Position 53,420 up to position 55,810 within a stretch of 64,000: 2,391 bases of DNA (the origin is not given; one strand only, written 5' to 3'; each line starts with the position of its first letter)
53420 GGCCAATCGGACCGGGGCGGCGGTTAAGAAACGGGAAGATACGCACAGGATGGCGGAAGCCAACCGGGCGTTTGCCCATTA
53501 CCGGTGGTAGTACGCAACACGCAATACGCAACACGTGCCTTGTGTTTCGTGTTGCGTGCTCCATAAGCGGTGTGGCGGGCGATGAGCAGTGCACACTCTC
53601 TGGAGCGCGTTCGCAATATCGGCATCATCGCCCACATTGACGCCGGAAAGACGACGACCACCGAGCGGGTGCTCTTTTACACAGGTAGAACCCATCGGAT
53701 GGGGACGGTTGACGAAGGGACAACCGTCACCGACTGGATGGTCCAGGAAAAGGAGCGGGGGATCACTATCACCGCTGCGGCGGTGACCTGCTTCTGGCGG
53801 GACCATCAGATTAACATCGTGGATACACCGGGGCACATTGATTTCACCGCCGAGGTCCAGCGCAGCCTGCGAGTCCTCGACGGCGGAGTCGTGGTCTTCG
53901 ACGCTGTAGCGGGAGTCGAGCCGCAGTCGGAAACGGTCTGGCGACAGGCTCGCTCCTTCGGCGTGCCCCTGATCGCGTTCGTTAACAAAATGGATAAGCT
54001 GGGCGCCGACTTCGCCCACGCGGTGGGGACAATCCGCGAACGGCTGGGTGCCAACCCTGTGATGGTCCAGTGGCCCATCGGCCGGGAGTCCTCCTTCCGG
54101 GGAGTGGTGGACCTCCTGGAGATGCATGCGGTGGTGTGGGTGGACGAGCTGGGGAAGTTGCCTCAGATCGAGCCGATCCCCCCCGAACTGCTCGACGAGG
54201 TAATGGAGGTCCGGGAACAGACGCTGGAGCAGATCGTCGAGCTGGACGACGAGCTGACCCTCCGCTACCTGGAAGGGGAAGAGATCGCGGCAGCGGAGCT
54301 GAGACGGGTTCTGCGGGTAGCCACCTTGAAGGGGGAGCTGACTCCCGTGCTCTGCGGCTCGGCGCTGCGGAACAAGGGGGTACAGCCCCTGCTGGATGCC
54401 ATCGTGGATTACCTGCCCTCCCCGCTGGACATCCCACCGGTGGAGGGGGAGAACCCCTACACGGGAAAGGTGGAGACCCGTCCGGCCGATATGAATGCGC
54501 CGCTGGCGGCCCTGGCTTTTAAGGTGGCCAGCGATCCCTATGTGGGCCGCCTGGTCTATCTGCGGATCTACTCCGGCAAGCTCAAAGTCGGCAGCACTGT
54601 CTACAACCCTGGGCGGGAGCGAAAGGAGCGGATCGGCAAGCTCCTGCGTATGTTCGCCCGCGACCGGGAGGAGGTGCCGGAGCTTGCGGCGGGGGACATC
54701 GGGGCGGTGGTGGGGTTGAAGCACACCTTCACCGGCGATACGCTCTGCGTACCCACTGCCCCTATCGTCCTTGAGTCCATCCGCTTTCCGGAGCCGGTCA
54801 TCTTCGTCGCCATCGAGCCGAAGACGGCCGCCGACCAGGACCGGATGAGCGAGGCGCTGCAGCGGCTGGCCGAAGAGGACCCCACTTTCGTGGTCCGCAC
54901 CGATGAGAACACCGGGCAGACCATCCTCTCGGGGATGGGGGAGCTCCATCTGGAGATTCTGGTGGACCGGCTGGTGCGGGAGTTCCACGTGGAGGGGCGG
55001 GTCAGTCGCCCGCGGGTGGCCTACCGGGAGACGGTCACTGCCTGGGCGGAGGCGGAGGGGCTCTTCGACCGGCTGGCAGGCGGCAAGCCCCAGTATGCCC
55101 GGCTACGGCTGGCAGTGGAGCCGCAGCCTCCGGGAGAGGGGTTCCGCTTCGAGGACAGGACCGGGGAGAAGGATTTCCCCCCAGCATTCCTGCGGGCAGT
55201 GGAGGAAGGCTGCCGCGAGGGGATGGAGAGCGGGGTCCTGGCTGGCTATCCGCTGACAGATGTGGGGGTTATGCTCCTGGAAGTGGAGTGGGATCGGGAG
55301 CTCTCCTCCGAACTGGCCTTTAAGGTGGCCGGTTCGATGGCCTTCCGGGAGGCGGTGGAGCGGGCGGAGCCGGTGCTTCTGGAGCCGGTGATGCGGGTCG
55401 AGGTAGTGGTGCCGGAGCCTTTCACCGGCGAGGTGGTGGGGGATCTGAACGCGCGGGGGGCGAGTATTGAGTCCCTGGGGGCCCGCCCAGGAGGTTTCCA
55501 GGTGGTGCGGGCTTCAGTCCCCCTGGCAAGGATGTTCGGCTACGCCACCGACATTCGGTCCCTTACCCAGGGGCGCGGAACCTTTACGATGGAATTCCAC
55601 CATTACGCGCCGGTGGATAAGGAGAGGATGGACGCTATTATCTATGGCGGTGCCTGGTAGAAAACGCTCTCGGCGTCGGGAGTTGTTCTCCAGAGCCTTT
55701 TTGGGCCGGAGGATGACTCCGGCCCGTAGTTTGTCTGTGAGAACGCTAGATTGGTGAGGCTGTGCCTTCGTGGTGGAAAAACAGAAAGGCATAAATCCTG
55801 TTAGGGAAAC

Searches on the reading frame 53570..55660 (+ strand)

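Call 104: search_protein_families(library=pfam, proteins=[window:53570-55660:+], max_evalue=0.00001)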
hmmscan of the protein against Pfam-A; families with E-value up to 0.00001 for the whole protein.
window:53570-55660:+ (696 aa): 7 families
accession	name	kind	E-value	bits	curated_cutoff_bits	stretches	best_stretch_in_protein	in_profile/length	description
PF00009.33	GTP_EFTU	-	6.1e-65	218.8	26.5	1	12-284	1-188/188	Elongation factor Tu GTP binding domain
PF14492.12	EFG_III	-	1.2e-32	112.3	27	1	406-478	1-73/75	Elongation Factor G, domain III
PF03764.24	EFG_IV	-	5.7e-29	100.8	24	1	481-599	1-120/121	Elongation factor G, domain IV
PF00679.30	EFG_C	-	1.9e-27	95.6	27.9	1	602-688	1-87/89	Elongation factor G C-terminus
PF03144.31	GTP_EFTU_D2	-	5.9e-18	65.5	30.3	1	326-393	1-73/73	Elongation factor Tu domain 2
PF22042.2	EF-G_D2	-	6.6e-16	58.6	27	1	312-394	2-83/84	Elongation factor G domain 2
PF16658.11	RF3_C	-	2e-08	34.5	40.1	1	409-490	9-90/132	Class II release factor RF3, C-terminal domain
